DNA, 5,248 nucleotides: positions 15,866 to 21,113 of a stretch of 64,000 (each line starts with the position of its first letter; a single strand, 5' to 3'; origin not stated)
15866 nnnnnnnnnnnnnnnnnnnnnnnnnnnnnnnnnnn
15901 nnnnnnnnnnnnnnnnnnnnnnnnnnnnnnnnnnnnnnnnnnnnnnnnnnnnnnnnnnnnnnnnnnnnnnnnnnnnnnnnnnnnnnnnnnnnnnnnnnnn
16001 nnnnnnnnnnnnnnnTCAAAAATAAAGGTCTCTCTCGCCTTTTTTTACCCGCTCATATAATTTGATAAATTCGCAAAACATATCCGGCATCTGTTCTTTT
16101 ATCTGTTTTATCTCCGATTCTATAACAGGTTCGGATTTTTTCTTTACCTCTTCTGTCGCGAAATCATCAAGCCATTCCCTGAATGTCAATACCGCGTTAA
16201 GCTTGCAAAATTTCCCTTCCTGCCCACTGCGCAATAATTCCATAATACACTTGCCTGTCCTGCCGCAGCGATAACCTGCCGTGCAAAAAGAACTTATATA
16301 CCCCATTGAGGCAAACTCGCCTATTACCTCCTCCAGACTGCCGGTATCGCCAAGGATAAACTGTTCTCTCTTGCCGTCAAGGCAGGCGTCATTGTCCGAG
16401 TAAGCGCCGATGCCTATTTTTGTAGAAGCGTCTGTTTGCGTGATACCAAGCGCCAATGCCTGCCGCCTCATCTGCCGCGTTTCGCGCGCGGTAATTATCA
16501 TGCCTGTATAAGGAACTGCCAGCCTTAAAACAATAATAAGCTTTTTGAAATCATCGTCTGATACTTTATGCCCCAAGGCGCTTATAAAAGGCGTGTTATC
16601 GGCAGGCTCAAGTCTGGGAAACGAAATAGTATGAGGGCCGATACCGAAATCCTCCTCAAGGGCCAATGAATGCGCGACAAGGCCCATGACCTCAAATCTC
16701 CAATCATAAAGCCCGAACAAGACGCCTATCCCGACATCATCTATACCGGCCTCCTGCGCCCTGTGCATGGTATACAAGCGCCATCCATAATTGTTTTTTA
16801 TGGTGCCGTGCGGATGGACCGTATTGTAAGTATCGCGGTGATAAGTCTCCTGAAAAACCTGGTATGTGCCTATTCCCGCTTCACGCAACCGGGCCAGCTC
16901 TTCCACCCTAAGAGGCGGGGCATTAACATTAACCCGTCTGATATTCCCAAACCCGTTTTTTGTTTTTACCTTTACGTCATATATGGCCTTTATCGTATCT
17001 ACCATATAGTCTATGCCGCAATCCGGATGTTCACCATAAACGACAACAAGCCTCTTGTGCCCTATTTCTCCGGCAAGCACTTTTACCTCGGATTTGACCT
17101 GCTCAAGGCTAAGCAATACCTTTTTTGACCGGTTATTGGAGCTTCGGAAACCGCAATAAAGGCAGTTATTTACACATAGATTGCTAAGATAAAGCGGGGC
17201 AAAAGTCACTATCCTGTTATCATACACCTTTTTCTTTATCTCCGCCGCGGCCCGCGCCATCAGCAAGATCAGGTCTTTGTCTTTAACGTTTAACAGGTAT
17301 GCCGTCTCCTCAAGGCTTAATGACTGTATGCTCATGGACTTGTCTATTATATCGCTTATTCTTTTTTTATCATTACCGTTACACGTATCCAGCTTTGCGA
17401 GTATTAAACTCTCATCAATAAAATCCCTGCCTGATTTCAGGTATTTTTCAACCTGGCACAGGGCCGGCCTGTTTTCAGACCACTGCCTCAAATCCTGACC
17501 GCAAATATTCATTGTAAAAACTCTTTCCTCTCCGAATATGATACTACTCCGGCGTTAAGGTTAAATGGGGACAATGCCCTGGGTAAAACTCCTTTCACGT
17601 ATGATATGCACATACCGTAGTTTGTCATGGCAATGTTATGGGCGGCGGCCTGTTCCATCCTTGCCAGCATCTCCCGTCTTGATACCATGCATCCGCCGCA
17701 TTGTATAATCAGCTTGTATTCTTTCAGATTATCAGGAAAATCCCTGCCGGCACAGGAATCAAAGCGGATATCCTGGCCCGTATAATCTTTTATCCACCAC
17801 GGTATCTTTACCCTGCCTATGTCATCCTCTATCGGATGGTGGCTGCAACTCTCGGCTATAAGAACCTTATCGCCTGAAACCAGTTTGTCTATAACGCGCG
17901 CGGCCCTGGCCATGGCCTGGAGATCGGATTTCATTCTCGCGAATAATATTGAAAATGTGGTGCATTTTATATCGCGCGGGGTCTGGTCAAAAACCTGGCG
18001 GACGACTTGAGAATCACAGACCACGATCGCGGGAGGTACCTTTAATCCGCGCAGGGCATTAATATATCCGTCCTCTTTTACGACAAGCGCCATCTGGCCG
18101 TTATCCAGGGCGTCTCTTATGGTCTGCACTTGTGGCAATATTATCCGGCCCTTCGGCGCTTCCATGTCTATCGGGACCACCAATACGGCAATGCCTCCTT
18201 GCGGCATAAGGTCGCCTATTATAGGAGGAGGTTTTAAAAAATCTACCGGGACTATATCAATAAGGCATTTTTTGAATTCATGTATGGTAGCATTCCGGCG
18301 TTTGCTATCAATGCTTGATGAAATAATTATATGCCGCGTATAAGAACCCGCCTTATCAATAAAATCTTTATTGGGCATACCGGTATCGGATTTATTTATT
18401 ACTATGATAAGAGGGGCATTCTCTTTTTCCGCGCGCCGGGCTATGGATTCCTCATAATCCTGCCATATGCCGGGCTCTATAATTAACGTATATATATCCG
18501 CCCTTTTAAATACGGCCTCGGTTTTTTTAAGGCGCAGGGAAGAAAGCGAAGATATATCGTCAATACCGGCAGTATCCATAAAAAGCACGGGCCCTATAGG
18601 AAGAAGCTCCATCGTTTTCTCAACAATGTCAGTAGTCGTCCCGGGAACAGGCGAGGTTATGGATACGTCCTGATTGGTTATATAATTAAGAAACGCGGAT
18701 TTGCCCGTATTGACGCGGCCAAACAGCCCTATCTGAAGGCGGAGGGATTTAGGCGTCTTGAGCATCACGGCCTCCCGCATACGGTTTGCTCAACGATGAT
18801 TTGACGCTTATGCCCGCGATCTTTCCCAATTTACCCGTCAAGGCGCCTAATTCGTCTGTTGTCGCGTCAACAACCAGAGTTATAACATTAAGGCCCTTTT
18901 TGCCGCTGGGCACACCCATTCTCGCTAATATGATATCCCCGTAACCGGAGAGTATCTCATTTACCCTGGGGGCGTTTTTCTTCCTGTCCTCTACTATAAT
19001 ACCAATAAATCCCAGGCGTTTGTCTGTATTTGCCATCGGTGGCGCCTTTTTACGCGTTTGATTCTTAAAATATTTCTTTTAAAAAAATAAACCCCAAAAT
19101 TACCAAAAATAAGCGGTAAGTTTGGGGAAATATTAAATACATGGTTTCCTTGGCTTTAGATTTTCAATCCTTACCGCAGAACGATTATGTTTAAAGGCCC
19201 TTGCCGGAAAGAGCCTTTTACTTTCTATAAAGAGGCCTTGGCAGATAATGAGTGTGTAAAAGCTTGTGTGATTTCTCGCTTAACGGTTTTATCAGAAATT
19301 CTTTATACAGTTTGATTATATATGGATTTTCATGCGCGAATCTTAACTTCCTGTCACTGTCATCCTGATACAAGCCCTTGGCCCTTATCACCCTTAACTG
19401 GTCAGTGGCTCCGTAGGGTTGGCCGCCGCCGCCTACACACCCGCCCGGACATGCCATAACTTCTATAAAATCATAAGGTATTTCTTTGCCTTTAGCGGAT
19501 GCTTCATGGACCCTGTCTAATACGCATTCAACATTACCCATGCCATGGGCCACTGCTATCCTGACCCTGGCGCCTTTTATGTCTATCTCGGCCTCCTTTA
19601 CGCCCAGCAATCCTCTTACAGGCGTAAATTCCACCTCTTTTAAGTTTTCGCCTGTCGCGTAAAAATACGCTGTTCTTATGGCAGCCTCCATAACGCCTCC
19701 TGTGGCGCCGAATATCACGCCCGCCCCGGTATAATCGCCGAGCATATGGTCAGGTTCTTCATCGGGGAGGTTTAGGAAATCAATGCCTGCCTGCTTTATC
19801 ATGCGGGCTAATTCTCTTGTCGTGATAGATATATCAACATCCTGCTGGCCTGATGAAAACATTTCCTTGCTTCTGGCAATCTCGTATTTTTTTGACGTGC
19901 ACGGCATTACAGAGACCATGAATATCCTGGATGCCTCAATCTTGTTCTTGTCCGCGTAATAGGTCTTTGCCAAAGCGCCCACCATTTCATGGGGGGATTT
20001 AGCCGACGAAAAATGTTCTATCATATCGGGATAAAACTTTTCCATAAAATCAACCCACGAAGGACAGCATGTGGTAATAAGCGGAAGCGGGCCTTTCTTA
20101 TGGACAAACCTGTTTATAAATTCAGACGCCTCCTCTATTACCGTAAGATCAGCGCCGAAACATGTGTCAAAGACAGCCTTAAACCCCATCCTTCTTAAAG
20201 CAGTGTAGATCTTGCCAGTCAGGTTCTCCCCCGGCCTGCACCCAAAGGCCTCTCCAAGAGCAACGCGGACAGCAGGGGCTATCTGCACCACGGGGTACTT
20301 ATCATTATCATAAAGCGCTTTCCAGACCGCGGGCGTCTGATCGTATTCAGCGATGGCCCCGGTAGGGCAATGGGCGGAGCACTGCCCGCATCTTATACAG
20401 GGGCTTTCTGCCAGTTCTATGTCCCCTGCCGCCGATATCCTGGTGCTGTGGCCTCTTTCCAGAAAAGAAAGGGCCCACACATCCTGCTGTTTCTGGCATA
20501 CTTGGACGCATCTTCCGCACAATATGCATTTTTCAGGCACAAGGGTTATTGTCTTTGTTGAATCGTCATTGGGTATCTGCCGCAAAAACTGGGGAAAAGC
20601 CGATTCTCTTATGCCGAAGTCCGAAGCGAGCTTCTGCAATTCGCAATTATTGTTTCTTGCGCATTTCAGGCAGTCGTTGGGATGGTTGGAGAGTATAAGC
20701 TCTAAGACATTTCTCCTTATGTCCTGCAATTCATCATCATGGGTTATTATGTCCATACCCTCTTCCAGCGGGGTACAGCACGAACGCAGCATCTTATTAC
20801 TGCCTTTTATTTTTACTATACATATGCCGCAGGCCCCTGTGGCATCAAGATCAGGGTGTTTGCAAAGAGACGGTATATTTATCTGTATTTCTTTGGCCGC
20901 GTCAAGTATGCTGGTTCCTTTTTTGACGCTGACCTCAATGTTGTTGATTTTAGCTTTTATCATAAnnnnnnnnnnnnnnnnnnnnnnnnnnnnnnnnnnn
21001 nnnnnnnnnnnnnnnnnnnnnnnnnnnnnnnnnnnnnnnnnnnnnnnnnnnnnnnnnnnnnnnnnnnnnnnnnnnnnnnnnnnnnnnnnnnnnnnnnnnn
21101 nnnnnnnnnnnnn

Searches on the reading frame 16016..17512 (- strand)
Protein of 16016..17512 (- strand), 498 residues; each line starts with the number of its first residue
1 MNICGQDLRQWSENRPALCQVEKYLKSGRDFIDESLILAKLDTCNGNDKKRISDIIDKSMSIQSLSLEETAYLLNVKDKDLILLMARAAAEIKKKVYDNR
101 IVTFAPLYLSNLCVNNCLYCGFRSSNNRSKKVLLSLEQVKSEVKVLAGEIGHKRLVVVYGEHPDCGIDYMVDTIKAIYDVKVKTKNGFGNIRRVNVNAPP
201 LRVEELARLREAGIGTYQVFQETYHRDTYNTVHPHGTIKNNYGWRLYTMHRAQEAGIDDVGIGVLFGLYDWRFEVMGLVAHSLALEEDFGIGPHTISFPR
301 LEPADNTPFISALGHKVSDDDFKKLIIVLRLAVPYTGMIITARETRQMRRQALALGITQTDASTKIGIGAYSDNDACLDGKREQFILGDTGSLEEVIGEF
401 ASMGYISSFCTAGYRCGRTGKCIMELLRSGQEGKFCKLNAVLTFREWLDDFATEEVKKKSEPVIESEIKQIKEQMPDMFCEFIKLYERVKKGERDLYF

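Call 13: search_protein_families(library=ncbifam, proteins=[window:16016-17512:-], max_evalue=0.00001)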
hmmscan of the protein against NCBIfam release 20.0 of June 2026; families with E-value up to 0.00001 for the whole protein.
window:16016-17512:- (498 aa): 17 families
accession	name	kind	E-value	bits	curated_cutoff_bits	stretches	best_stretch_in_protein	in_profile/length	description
TIGR03955.1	rSAM_HydG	equivalog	6.5e-136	453.5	312.15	1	28-498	8-470/470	[FeFe] hydrogenase H-cluster radical SAM maturase HydG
TIGR02351.2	thiH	equivalog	4e-72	243.3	380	1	53-405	23-356/364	2-iminoacetate synthase ThiH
TIGR04158.1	rSAM_MIA_synth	equivalog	5.7e-25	87.9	400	1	84-401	41-355/368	3-methyl-2-indolic acid synthase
TIGR03910.1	pyrrolys_PylB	equivalog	1.4e-20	73.5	348.2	1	50-334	3-269/347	methylornithine synthase PylB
TIGR03956.1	rSAM_HydE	equivalog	1.3e-18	67.4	254.6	1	56-312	2-240/340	[FeFe] hydrogenase H-cluster radical SAM maturase HydE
TIGR03699.1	menaquin_MqnC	equivalog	7.4e-13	48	428.1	1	65-214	3-154/342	cyclic dehypoxanthinyl futalosine synthase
TIGR00433.2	bioB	equivalog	1.4e-11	44.2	225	1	65-354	3-275/307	biotin synthase BioB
TIGR03700.1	mena_SCO4494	equivalog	2.7e-10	39.7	434.55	1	55-179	1-123/351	aminofutalosine synthase MqnE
TIGR03551.1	F420_cofH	equivalog_domain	6.1e-10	38.5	374.1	1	69-180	5-115/345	5-amino-6-(D-ribitylamino)uracil--L-tyrosine 4-hydroxyphenyl transferase CofH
TIGR00423.1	TIGR00423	subfamily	2.3e-09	36.9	260.25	1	109-180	11-81/310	CofH family radical SAM protein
NF005609.0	PRK07360.1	equivalog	3e-09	36.1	426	1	48-179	4-137/374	7,8-didemethyl-8-hydroxy-5-deazariboflavin synthase subunit CofH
NF006277.0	PRK08445.1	equivalog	7.3e-08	31.6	576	1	73-179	10-117/348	dehypoxanthine futalosine cyclase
NF004884.0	PRK06245.1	equivalog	7.9e-08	31.5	209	1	97-267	6-179/340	7,8-didemethyl-8-hydroxy-5-deazariboflavin synthase subunit CofG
NF004580.0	PRK05926.1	equivalog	3.4e-07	29.8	583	1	52-180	15-147/370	hypothetical protein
TIGR03550.1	F420_cofG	equivalog_domain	5.4e-07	29.1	213.35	1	109-167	10-67/322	7,8-didemethyl-8-hydroxy-5-deazariboflavin synthase CofG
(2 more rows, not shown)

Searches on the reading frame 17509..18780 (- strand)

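Call 13: search_protein_families(library=ncbifam, proteins=[window:17509-18780:-], max_evalue=0.00001)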
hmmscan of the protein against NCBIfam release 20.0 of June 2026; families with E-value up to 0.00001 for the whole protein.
window:17509-18780:- (423 aa): 10 families
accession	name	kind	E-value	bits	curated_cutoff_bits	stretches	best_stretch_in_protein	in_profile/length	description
TIGR03918.1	GTP_HydF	equivalog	7.4e-151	502.4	325.55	1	8-403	1-392/392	[FeFe] hydrogenase H-cluster maturation GTPase HydF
TIGR03594.1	GTPase_EngA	equivalog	8e-22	77.8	306.7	1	14-134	175-299/432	ribosome biogenesis GTPase Der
TIGR00231.1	small_GTP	domain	3.6e-20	72.4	42.5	1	16-135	5-126/164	GTP-binding protein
TIGR00450.1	mnmE_trmE_thdF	equivalog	6.3e-19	68.4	252.6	1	15-160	210-353/446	tRNA uridine-5-carboxymethylaminomethyl(34) synthesis GTPase MnmE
NF003661.0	PRK05291.1-3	equivalog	1.2e-17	64.4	380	1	15-155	217-353/448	tRNA uridine-5-carboxymethylaminomethyl(34) synthesis GTPase MnmE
NF000908.1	PRK00089.1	equivalog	2.2e-16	60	237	1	18-171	7-161/291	GTPase Era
TIGR00436.1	era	equivalog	1.9e-12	47.1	116.25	1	16-165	2-154/270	GTPase Era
NF007071.0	PRK09518.1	equivalog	1.1e-08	34.1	953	1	16-132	446-566/706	bifunctional cytidylate kinase/GTPase Der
NF002828.0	PRK03003.1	equivalog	1.2e-08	34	631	1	16-73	215-271/477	ribosome biogenesis GTPase Der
TIGR03598.1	GTPase_YsxC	equivalog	6.6e-07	29.2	124.45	1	9-52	13-57/186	ribosome biogenesis GTP-binding protein YihA/YsxC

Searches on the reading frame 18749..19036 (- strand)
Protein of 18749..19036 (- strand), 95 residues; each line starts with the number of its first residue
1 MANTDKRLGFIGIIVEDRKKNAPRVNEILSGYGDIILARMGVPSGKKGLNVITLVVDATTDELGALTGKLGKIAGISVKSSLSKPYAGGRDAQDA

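Call 13: search_protein_families(library=ncbifam, proteins=[window:18749-19036:-], max_evalue=0.00001)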
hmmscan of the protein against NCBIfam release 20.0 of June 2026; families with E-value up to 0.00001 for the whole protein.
window:18749-19036:- (95 aa): 2 families
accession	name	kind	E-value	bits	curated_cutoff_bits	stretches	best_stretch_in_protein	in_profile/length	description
TIGR03959.1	hyd_TM1266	equivalog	1.1e-30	105.3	60.8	1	7-82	1-75/76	TM1266 family iron-only hydrogenase system putative regulator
NF052672.1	CPF_0552_fam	subfamily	4.5e-09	36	85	1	11-80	4-77/80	CPF_0552 family protein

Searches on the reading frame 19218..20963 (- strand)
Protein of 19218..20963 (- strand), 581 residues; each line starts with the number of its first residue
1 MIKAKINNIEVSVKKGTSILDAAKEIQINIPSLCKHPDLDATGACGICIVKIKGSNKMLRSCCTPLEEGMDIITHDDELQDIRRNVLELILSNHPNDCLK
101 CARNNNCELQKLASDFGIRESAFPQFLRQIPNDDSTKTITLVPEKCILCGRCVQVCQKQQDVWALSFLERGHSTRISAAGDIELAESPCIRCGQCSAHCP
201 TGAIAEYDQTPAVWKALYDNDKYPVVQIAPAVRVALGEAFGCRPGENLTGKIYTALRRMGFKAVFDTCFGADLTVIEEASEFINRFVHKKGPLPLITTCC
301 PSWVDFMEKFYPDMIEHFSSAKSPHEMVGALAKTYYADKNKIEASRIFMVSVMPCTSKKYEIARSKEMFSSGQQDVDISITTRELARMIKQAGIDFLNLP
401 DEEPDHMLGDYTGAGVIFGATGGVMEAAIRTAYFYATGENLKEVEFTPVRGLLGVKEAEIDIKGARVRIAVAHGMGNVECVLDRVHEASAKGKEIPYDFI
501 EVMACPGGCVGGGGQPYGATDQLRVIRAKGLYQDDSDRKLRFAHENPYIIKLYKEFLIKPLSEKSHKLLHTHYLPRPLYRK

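Call 4: search_protein_families(library=pfam, proteins=[window:19218-20963:-], max_evalue=0.001)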
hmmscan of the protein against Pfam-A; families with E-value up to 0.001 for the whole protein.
window:19218-20963:- (581 aa): 14 families
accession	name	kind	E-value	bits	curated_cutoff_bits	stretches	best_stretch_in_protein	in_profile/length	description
PF02906.19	Fe_hyd_lg_C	-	1.2e-90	303.9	22.1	1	223-513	2-245/245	Iron only hydrogenase large subunit, C-terminal domain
PF02256.22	Fe_hyd_SSU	-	3e-22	78.8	24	1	523-576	3-56/56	Iron hydrogenase small subunit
PF10588.14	NADH-G_4Fe-4S_3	-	7.1e-18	64.3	27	1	83-121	1-39/40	NADH-ubiquinone oxidoreductase-G iron-sulfur binding region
PF13510.11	Fer2_4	-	3.5e-16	59.4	22.8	1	1-75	3-80/82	2Fe-2S iron-sulfur cluster binding domain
PF12838.12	Fer4_7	-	4.4e-08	33.9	27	1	145-203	1-52/52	4Fe-4S dicluster domain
PF00037.32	Fer4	-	8e-08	32.2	21.1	2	141-156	3-18/24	4Fe-4S binding domain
PF00111.32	Fer2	-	1.7e-07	31.5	21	1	8-65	7-75/77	2Fe-2S iron-sulfur cluster binding domain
PF13237.11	Fer4_10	-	3.3e-06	27.4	25.5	1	141-200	4-53/53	4Fe-4S dicluster domain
PF25160.1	LdpA_Fe-S-bd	-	8.3e-06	25.9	27.6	0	183-208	22-47/49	LdpA Fe-S cluster-binding domain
PF13187.11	Fer4_9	-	2.1e-05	24.9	27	1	145-204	1-52/52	4Fe-4S dicluster domain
PF12837.12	Fer4_6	-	0.00011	22.5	25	0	186-204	6-24/24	4Fe-4S binding domain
PF13534.11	Fer4_17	-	0.00037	21.4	22.2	0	189-202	46-59/61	4Fe-4S dicluster domain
PF12797.12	Fer4_2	-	0.00038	20.7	24.5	0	141-156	5-20/22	4Fe-4S binding domain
PF13484.11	Fer4_16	-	0.00086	20.5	30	1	189-211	2-25/66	4Fe-4S double cluster binding domain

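Call 13: search_protein_families(library=ncbifam, proteins=[window:19218-20963:-], max_evalue=0.00001)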
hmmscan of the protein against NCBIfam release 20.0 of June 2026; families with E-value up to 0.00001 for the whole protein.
window:19218-20963:- (581 aa): 15 families
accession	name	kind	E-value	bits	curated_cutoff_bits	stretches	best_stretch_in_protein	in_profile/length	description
NF040763.1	FeFe_hydrog_A6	exception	3.2e-239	795.1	765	1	2-576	1-571/571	NADH-dependent [FeFe] hydrogenase, group A6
NF040762.1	Hydr_FeFe_Clost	exception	8.5e-176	585.9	900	1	4-573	3-571/572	ferredoxin hydrogenase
TIGR02512.1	FeFe_hydrog_A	subfamily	3e-150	500.3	405.95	1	140-516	3-373/375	[FeFe] hydrogenase, group A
NF005745.0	PRK07569.1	equivalog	3e-50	170.8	333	1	4-210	6-213/238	bidirectional hydrogenase complex protein HoxU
TIGR04105.1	FeFe_hydrog_B1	subfamily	1.7e-49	168.8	450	1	141-476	139-447/462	monomeric [FeFe] hydrogenase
TIGR01973.1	NuoG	equivalog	1.5e-43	149.6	470.05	1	5-205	2-199/606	NADH-quinone oxidoreductase subunit NuoG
NF009454.0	PRK12814.1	equivalog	4.9e-31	107.8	916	1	3-99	5-101/657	putative NADPH-dependent glutamate synthase small subunit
NF006305.0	PRK08493.1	equivalog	2.4e-30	105.3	591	1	1-207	1-224/819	NADH-quinone oxidoreductase subunit G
NF005895.0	PRK07860.1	equivalog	7.6e-30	103.6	802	1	2-204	18-220/811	NADH-quinone oxidoreductase subunit G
TIGR01971.1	NuoI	subfamily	5.5e-07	29.2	113.05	1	143-207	41-101/121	NADH-quinone oxidoreductase, chain I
NF042909.1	FMH_DH_FwdF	exception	6e-07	28.9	375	1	90-207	49-158/336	tungsten-dependent formylmethanofuran dehydrogenase subunit FwdF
TIGR02494.1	PFLE_PFLC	subfamily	7.4e-06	25.4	174.35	0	135-284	39-176/293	glycyl-radical enzyme activating protein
NF040864.1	HgcB_ferredoxin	equivalog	8.6e-06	25.5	99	0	136-205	6-62/93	mercury methylation ferredoxin HgcB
TIGR04395.1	cutC_activ_rSAM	equivalog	9.4e-06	25.1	360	0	142-288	52-186/309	choline TMA-lyase-activating enzyme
NF038196.1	ferrodoxin_EFR1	subfamily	9.7e-06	25.8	75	0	186-212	183-209/242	EFR1 family ferrodoxin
